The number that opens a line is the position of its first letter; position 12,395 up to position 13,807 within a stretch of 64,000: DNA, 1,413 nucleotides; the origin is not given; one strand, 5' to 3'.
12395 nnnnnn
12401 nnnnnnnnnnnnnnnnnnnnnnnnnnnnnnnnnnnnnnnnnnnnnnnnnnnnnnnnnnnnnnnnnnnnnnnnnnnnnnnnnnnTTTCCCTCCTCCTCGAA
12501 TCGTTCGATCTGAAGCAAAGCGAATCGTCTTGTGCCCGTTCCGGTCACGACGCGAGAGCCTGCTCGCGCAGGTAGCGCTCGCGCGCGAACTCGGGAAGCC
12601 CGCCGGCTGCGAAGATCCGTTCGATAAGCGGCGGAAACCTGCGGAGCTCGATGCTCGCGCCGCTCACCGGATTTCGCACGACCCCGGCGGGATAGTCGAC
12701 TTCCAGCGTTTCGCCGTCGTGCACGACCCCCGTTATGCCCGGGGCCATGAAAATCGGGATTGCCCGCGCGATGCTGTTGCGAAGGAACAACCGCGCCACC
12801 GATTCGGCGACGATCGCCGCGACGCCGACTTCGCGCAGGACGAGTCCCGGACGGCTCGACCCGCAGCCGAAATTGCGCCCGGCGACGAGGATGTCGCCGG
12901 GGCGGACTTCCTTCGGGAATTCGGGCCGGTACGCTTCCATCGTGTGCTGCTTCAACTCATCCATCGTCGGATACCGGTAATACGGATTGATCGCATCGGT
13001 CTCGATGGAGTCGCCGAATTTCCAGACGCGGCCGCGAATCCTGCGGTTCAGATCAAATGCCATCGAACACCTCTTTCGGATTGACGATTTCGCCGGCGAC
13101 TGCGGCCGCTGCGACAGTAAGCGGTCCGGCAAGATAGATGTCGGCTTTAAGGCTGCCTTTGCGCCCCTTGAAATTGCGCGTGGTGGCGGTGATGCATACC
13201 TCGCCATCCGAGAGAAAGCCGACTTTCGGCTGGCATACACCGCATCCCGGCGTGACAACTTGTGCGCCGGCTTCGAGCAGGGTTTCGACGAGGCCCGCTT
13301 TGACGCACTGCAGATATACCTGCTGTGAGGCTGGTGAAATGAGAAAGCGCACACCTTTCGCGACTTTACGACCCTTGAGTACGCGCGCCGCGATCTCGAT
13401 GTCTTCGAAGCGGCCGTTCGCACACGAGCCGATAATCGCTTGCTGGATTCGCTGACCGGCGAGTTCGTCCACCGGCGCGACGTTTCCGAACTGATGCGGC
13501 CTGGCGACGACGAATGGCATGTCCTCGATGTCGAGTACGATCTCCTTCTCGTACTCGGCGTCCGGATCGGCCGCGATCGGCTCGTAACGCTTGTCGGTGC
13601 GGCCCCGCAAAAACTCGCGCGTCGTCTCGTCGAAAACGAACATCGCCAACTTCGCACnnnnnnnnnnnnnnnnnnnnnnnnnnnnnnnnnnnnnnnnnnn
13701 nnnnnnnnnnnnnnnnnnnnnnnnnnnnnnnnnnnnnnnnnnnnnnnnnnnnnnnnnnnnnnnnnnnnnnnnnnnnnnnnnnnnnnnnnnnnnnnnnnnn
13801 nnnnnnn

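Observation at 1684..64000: Extreme iteration of PrpD-family and TctC/Bug genes with no TctA/TctB partner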

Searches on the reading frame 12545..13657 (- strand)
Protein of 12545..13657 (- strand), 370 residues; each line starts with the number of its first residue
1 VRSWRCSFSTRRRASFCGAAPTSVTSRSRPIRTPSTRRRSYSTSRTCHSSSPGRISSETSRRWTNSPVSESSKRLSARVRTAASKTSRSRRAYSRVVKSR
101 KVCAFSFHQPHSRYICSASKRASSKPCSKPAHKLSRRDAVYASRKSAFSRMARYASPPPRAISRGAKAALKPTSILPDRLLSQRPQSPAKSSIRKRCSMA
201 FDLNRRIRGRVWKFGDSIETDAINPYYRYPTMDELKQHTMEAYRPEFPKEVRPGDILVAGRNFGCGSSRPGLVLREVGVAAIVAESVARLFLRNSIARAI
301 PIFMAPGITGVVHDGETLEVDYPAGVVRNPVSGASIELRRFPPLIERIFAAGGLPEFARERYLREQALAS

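Call 9: search_protein_families(library=pfam, proteins=[window:12545-13657:-])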
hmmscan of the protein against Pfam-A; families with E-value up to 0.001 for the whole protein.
window:12545-13657:- (370 aa): 1 family
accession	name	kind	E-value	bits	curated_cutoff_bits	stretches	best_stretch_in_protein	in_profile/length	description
PF00694.25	Aconitase_C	-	2.8e-09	37.8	22.8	1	218-299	36-122/131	Aconitase C-terminal domain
